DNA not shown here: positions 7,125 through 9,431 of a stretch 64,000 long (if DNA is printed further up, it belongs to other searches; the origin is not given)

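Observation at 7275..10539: Tandem paralogous radical SAMs sharing an H-x-H-x3-L-x2-LTGTPG block; the first has an in-frame 75-aa leader-like N-terminus and a split SPASM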

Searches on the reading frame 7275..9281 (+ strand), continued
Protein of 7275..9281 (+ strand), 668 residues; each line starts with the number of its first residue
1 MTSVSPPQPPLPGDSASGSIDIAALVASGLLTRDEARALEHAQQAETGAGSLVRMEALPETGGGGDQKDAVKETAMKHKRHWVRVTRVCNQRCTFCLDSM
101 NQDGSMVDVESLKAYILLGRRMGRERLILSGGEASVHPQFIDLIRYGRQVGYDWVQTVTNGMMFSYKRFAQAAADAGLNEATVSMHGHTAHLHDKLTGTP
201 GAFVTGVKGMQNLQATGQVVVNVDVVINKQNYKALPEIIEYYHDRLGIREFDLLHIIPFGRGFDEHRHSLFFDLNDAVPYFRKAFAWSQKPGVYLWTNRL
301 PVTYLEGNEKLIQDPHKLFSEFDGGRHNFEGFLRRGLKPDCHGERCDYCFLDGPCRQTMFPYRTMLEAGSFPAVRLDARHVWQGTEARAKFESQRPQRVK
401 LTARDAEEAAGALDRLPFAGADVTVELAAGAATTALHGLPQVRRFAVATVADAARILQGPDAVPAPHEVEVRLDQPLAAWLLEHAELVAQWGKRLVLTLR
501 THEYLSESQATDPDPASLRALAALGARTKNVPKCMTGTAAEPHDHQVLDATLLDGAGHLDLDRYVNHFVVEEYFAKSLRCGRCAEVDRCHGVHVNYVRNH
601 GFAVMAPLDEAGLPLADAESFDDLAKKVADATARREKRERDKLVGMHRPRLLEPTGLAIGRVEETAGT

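Call 77: search_protein_families(library=ncbifam, proteins=[L070:7547-8515:+, L052:11607-12680:+, L053:5318-6553:-, L053:6375-7454:+, L053:7532-9058:-, L053:18118-20424:-, L049:7732-10203:-, L059:13248-14348:-], max_evalue=1e-10)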
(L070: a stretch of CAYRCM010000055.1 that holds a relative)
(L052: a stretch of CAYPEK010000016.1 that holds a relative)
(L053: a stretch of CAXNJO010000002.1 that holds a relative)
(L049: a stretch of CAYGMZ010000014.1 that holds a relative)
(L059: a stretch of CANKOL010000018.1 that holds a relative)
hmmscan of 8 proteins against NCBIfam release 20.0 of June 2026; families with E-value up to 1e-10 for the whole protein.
L070:7547-8515:+ (322 aa): 23 families
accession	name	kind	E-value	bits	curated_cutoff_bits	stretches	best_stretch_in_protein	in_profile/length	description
NF038332.1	rSAM_rare_HxsC4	exception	4.3e-51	174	500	1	9-221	8-225/335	radical SAM protein HxsC4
TIGR04053.2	TIGR04053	equivalog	2.1e-25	89.7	395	1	25-196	18-192/366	TIGR04053 family radical SAM/SPASM domain-containing protein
TIGR03977.1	rSAM_pair_HxsC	equivalog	6.2e-24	84.4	267.9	1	25-236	35-251/292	His-Xaa-Ser system radical SAM maturase HxsC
NF045574.1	sacti_mat_StsB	exception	1.5e-23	83.4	625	1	24-200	105-279/466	StsB family radical SAM/SPASM domain sactipeptide maturase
TIGR04545.1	rSAM_ahbD_hemeb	equivalog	1.3e-22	80.7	500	1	23-196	8-181/339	heme b synthase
TIGR04133.1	rSAM_w_lipo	hypoth_equivalog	1.2e-20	73.7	425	1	24-199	33-211/350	TIGR04133 family radical SAM/SPASM protein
TIGR04055.1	rSAM_NirJ2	equivalog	1.2e-18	67.8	500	1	21-196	6-180/326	putative heme d1 biosynthesis radical SAM protein NirJ2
TIGR04466.1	rSAM_BlsE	equivalog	3.5e-18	66.1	400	1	24-188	12-173/327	cytosylglucuronate decarboxylase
TIGR04051.1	rSAM_NirJ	equivalog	1.8e-17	63.3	515.45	1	25-194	12-180/354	heme d1 biosynthesis radical SAM protein NirJ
TIGR04347.1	pseudo_SAM_Halo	equivalog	4.1e-17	62.5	525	1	21-191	44-213/390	TIGR04347 family pseudo-SAM/SPASM protein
TIGR03913.1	rad_SAM_trio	equivalog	1.1e-16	60.3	591.75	1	23-197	27-199/477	GDL motif peptide-associated radical SAM/SPASM maturase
TIGR04054.1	rSAM_NirJ1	equivalog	2.1e-16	59.6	650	1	20-187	41-207/387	putative heme d1 biosynthesis radical SAM protein NirJ1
TIGR04546.1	rSAM_ahbC_deAc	equivalog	8.3e-16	57.8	650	1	24-187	48-210/390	12,18-didecarboxysiroheme deacetylase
TIGR03962.1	mycofact_rSAM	equivalog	2.6e-15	56.5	265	1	22-194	19-189/339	mycofactocin radical SAM maturase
NF045646.2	rSAM_Se_TrsS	equivalog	1.1e-14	53.8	490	1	24-172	95-246/441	radical SAM (seleno)protein TrsS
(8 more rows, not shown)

L052:11607-12680:+ (357 aa): 30 families (the best 25 are shown)
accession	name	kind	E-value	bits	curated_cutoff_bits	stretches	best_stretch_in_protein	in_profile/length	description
NF038332.1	rSAM_rare_HxsC4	exception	3.4e-39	134.9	500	1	21-230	11-219/335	radical SAM protein HxsC4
TIGR03977.1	rSAM_pair_HxsC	equivalog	2.8e-25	88.8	267.9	1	33-253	34-253/292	His-Xaa-Ser system radical SAM maturase HxsC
TIGR02668.1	moaA_archaeal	equivalog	6.7e-24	84.4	325.25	1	22-201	8-182/303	GTP 3',8-cyclase MoaA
TIGR04545.1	rSAM_ahbD_hemeb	equivalog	3.1e-23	82.8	500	1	28-219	4-189/339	heme b synthase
TIGR02666.1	moaA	equivalog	4.1e-22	78.6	284.05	1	30-193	16-181/336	GTP 3',8-cyclase MoaA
TIGR04055.1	rSAM_NirJ2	equivalog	9.3e-22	78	500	1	28-216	4-185/326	putative heme d1 biosynthesis radical SAM protein NirJ2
TIGR03962.1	mycofact_rSAM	equivalog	3.7e-21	75.7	265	1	27-195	15-176/339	mycofactocin radical SAM maturase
NF001199.0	PRK00164.2-1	equivalog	4.9e-20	71.9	231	1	22-191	10-174/308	GTP 3',8-cyclase MoaA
TIGR04054.1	rSAM_NirJ1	equivalog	8.5e-20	70.7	650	1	21-240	33-244/387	putative heme d1 biosynthesis radical SAM protein NirJ1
TIGR04546.1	rSAM_ahbC_deAc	equivalog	1.6e-18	66.7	650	1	25-230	40-237/390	12,18-didecarboxysiroheme deacetylase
NF045574.1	sacti_mat_StsB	exception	5.2e-18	65.1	625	1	16-204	88-268/466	StsB family radical SAM/SPASM domain sactipeptide maturase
TIGR04466.1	rSAM_BlsE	equivalog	9.1e-18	64.8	400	1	33-193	12-163/327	cytosylglucuronate decarboxylase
TIGR04051.1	rSAM_NirJ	equivalog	2.4e-17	62.9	515.45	1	27-212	5-183/354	heme d1 biosynthesis radical SAM protein NirJ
TIGR03913.1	rad_SAM_trio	equivalog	2.6e-17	62.4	591.75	1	20-211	15-198/477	GDL motif peptide-associated radical SAM/SPASM maturase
TIGR04347.1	pseudo_SAM_Halo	equivalog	3.6e-17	62.7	525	1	26-199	40-206/390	TIGR04347 family pseudo-SAM/SPASM protein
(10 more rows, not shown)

L053:5318-6553:- (411 aa): 12 families
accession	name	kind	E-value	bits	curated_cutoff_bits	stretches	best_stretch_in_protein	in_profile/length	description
NF038332.1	rSAM_rare_HxsC4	exception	9.4e-28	97.3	500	1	45-262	17-242/335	radical SAM protein HxsC4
TIGR03977.1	rSAM_pair_HxsC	equivalog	1.3e-24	86.6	267.9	1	46-300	29-288/292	His-Xaa-Ser system radical SAM maturase HxsC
TIGR04053.2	TIGR04053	equivalog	2.7e-18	66.4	395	1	48-225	14-195/366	TIGR04053 family radical SAM/SPASM domain-containing protein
TIGR04545.1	rSAM_ahbD_hemeb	equivalog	1.1e-15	58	500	1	48-225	6-184/339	heme b synthase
TIGR03913.1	rad_SAM_trio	equivalog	1.4e-13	50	591.75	1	48-268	25-245/477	GDL motif peptide-associated radical SAM/SPASM maturase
TIGR03962.1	mycofact_rSAM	equivalog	3.8e-13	49.3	265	1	48-209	18-179/339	mycofactocin radical SAM maturase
TIGR04303.1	GeoRSP_rSAM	equivalog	4.7e-13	49.4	400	1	49-208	12-169/325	GeoRSP system radical SAM/SPASM protein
TIGR04051.1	rSAM_NirJ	equivalog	9.9e-13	47.8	515.45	1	51-225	11-185/354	heme d1 biosynthesis radical SAM protein NirJ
TIGR04347.1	pseudo_SAM_Halo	equivalog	1.7e-11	44.1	525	1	47-216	43-212/390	TIGR04347 family pseudo-SAM/SPASM protein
TIGR02666.1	moaA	equivalog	3.1e-11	42.8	284.05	1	46-209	14-186/336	GTP 3',8-cyclase MoaA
TIGR02668.1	moaA_archaeal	equivalog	5.6e-11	42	325.25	1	46-204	14-174/303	GTP 3',8-cyclase MoaA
TIGR04466.1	rSAM_BlsE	equivalog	9e-11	41.8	400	0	46-214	7-173/327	cytosylglucuronate decarboxylase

L053:6375-7454:+ (359 aa): 20 families
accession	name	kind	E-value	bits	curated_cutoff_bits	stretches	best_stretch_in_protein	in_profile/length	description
NF038332.1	rSAM_rare_HxsC4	exception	1.3e-23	83.7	500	1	55-220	16-186/335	radical SAM protein HxsC4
TIGR02666.1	moaA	equivalog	1.4e-22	80.1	284.05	1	51-235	13-200/336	GTP 3',8-cyclase MoaA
TIGR02668.1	moaA_archaeal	equivalog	2.2e-22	79.4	325.25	1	54-256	11-211/303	GTP 3',8-cyclase MoaA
TIGR03977.1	rSAM_pair_HxsC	equivalog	3e-18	65.7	267.9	1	59-277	31-255/292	His-Xaa-Ser system radical SAM maturase HxsC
NF001199.0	PRK00164.2-1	equivalog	5.9e-18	65.1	231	1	52-211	11-171/308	GTP 3',8-cyclase MoaA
NF049973.1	radical_Rv1681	equivalog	6.4e-18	64.8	380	1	58-220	77-239/326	Rv1681 family radical SAM protein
TIGR04051.1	rSAM_NirJ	equivalog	1.8e-16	60.1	515.45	1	62-236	11-187/354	heme d1 biosynthesis radical SAM protein NirJ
NF045646.2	rSAM_Se_TrsS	equivalog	6.9e-16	57.8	490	1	60-273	93-309/441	radical SAM (seleno)protein TrsS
NF045702.1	rSAM_GDGT_ether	equivalog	1.1e-15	57.3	450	1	53-214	86-252/486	tetraether lipid synthase Tes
TIGR04055.1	rSAM_NirJ2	equivalog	1.7e-14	54.1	500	1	62-229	9-175/326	putative heme d1 biosynthesis radical SAM protein NirJ2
TIGR02109.1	PQQ_syn_pqqE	equivalog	2.5e-14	53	381.35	1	57-210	11-164/358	pyrroloquinoline quinone biosynthesis protein PqqE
TIGR04303.1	GeoRSP_rSAM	equivalog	5.5e-14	52.5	400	1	60-238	12-190/325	GeoRSP system radical SAM/SPASM protein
TIGR04053.2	TIGR04053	equivalog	1.5e-13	50.8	395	1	63-231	18-189/366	TIGR04053 family radical SAM/SPASM domain-containing protein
TIGR04545.1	rSAM_ahbD_hemeb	equivalog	2.2e-13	50.3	500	1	60-235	7-182/339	heme b synthase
TIGR04311.1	rSAM_Geo_metal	subfamily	6.8e-13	48.4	400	1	62-225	12-184/423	radical SAM/SPASM family putative metalloenzyme maturase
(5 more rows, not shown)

L053:7532-9058:- (508 aa): 10 families
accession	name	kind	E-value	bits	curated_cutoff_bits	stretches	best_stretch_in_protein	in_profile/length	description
NF038332.1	rSAM_rare_HxsC4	exception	2.3e-23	82.9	500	1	245-425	59-245/335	radical SAM protein HxsC4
TIGR04545.1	rSAM_ahbD_hemeb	equivalog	3.9e-22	79.1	500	1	249-431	49-224/339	heme b synthase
TIGR04055.1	rSAM_NirJ2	equivalog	1.2e-15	57.8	500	1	250-388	49-182/326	putative heme d1 biosynthesis radical SAM protein NirJ2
TIGR04053.2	TIGR04053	equivalog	1.6e-15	57.3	395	1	249-416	59-221/366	TIGR04053 family radical SAM/SPASM domain-containing protein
TIGR03977.1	rSAM_pair_HxsC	equivalog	4.5e-15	55.3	267.9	1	251-426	73-255/292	His-Xaa-Ser system radical SAM maturase HxsC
TIGR04251.1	SCM_rSAM_ScmF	equivalog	8.3e-14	51.7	400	1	248-391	55-193/353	SynChlorMet cassette radical SAM/SPASM protein ScmF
TIGR04347.1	pseudo_SAM_Halo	equivalog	1.2e-13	51.1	525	1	248-398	86-230/390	TIGR04347 family pseudo-SAM/SPASM protein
TIGR04546.1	rSAM_ahbC_deAc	equivalog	2.1e-13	49.9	650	1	247-410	86-241/390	12,18-didecarboxysiroheme deacetylase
TIGR04051.1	rSAM_NirJ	equivalog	3.7e-13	49.2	515.45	1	252-396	54-192/354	heme d1 biosynthesis radical SAM protein NirJ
TIGR04054.1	rSAM_NirJ1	equivalog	1.9e-12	46.5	650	1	251-403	87-234/387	putative heme d1 biosynthesis radical SAM protein NirJ1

L053:18118-20424:- (768 aa): 21 families
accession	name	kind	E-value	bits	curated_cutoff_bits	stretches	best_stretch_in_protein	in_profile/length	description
NF038332.1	rSAM_rare_HxsC4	exception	7e-27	94.4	500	1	149-357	8-224/335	radical SAM protein HxsC4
TIGR02109.1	PQQ_syn_pqqE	equivalog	3.4e-18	65.7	381.35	1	150-350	3-205/358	pyrroloquinoline quinone biosynthesis protein PqqE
TIGR02668.1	moaA_archaeal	equivalog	5.4e-18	65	325.25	1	158-351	14-210/303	GTP 3',8-cyclase MoaA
TIGR03977.1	rSAM_pair_HxsC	equivalog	5.9e-17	61.5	267.9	1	158-313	29-189/292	His-Xaa-Ser system radical SAM maturase HxsC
TIGR04251.1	SCM_rSAM_ScmF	equivalog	1.2e-16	61.1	400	1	162-338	12-193/353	SynChlorMet cassette radical SAM/SPASM protein ScmF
TIGR04545.1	rSAM_ahbD_hemeb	equivalog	1.1e-15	57.9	500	1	160-343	6-191/339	heme b synthase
NF045574.1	sacti_mat_StsB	exception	8.6e-15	54.5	625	1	157-314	99-256/466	StsB family radical SAM/SPASM domain sactipeptide maturase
TIGR04051.1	rSAM_NirJ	equivalog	8.9e-15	54.5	515.45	1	164-314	12-163/354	heme d1 biosynthesis radical SAM protein NirJ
TIGR04317.1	W_rSAM_matur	equivalog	8e-14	51.5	380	1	157-317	7-174/349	tungsten cofactor oxidoreductase radical SAM maturase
TIGR03962.1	mycofact_rSAM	equivalog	9.9e-14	51.2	265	1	159-343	17-201/339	mycofactocin radical SAM maturase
TIGR04133.1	rSAM_w_lipo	hypoth_equivalog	1.4e-13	50.6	425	1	189-318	65-193/350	TIGR04133 family radical SAM/SPASM protein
NF001199.0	PRK00164.2-1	equivalog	1.5e-13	50.5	231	1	158-313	16-174/308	GTP 3',8-cyclase MoaA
TIGR04053.2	TIGR04053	equivalog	3.4e-13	49.6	395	1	164-323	18-182/366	TIGR04053 family radical SAM/SPASM domain-containing protein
TIGR02666.1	moaA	equivalog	1.6e-12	47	284.05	1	160-355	16-220/336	GTP 3',8-cyclase MoaA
TIGR04250.1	SCM_rSAM_ScmE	equivalog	3.8e-12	45.8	400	1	158-316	7-167/358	SynChlorMet cassette radical SAM/SPASM protein ScmE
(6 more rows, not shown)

L049:7732-10203:- (823 aa): 30 families (the best 25 are shown)
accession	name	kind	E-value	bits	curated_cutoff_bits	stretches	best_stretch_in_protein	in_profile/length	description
NF038332.1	rSAM_rare_HxsC4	exception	1.7e-26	93.2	500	1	524-695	14-188/335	radical SAM protein HxsC4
TIGR03977.1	rSAM_pair_HxsC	equivalog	2.2e-21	76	267.9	1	527-689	28-191/292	His-Xaa-Ser system radical SAM maturase HxsC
TIGR02668.1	moaA_archaeal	equivalog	6.8e-18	64.7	325.25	1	525-708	11-193/303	GTP 3',8-cyclase MoaA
TIGR04303.1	GeoRSP_rSAM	equivalog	1.2e-17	64.5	400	1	523-721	4-196/325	GeoRSP system radical SAM/SPASM protein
NF038361.1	rSAM_Sden_1168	equivalog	4.9e-17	61.7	575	1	220-470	236-471/560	Sden_1168 family B12-binding radical SAM P-methyltransferase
NF050148.1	rSAM_ApyD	equivalog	6.6e-17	61.1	750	1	157-471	93-392/645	RiPP biosynthesis radical SAM protein ApyD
TIGR04545.1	rSAM_ahbD_hemeb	equivalog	3.1e-16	59.8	500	1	529-714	5-188/339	heme b synthase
TIGR02666.1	moaA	equivalog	4.9e-16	58.6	284.05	1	525-666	11-159/336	GTP 3',8-cyclase MoaA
TIGR04051.1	rSAM_NirJ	equivalog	6.3e-16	58.3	515.45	1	533-722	11-198/354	heme d1 biosynthesis radical SAM protein NirJ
TIGR04546.1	rSAM_ahbC_deAc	equivalog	6.6e-16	58.1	650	1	530-723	45-236/390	12,18-didecarboxysiroheme deacetylase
TIGR04347.1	pseudo_SAM_Halo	equivalog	1.6e-15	57.3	525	1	530-722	44-233/390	TIGR04347 family pseudo-SAM/SPASM protein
NF001199.0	PRK00164.2-1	equivalog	1.7e-14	53.7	231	1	526-659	14-147/308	GTP 3',8-cyclase MoaA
TIGR04054.1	rSAM_NirJ1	equivalog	2.1e-14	53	650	1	520-718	33-227/387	putative heme d1 biosynthesis radical SAM protein NirJ1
NF033070.1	rSAM_AprD4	equivalog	3e-14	52.8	500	1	276-471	198-389/456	AprD4 family radical SAM diol-dehydratase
TIGR04053.2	TIGR04053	equivalog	6.7e-14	51.9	395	1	530-713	14-198/366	TIGR04053 family radical SAM/SPASM domain-containing protein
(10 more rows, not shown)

L059:13248-14348:- (366 aa): 22 families
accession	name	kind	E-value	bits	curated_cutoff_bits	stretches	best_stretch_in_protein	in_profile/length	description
NF038332.1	rSAM_rare_HxsC4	exception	1e-180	600.2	500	1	25-362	3-335/335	radical SAM protein HxsC4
TIGR03977.1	rSAM_pair_HxsC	equivalog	2.2e-23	82.6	267.9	1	34-239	23-228/292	His-Xaa-Ser system radical SAM maturase HxsC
TIGR02666.1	moaA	equivalog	4.5e-17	62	284.05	1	43-260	17-237/336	GTP 3',8-cyclase MoaA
TIGR04545.1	rSAM_ahbD_hemeb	equivalog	5.2e-17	62.3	500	1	45-245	9-203/339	heme b synthase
TIGR02668.1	moaA_archaeal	equivalog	7.9e-17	61.2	325.25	1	39-242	13-208/303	GTP 3',8-cyclase MoaA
TIGR04347.1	pseudo_SAM_Halo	equivalog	5.5e-16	58.8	525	1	19-226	19-222/390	TIGR04347 family pseudo-SAM/SPASM protein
NF045702.1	rSAM_GDGT_ether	equivalog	7.6e-15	54.5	450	1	44-204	94-254/486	tetraether lipid synthase Tes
TIGR04311.1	rSAM_Geo_metal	subfamily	1.5e-14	53.9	400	1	38-258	5-225/423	radical SAM/SPASM family putative metalloenzyme maturase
TIGR04317.1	W_rSAM_matur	equivalog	2.1e-14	53.4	380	1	39-215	7-184/349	tungsten cofactor oxidoreductase radical SAM maturase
TIGR04546.1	rSAM_ahbC_deAc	equivalog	1.6e-13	50.2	650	1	34-226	37-223/390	12,18-didecarboxysiroheme deacetylase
NF001199.0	PRK00164.2-1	equivalog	1.7e-13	50.4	231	1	42-221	18-193/308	GTP 3',8-cyclase MoaA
TIGR04053.2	TIGR04053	equivalog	2.1e-13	50.3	395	1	45-224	17-194/366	TIGR04053 family radical SAM/SPASM domain-containing protein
TIGR04466.1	rSAM_BlsE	equivalog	2.2e-13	50.4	400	1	40-217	7-176/327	cytosylglucuronate decarboxylase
NF045574.1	sacti_mat_StsB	exception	3e-13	49.4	625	1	38-224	98-277/466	StsB family radical SAM/SPASM domain sactipeptide maturase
NF045646.2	rSAM_Se_TrsS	equivalog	8.7e-13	47.6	490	1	44-203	94-251/441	radical SAM (seleno)protein TrsS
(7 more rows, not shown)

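Call 94: search_protein_families(library=padloc, proteins=[window:7275-9281:+], max_evalue=0.001)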
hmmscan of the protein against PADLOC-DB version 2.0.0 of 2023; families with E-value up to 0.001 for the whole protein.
window:7275-9281:+ (668 aa): 2 families
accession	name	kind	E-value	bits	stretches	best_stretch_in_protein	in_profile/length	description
PDLC02903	pVip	-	2.7e-12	44.7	1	84-236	5-155/257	Viperins not associated with kinases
PDLC02904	pVip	-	3.2e-11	41.3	1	85-259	9-178/262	Viperins associated with kinases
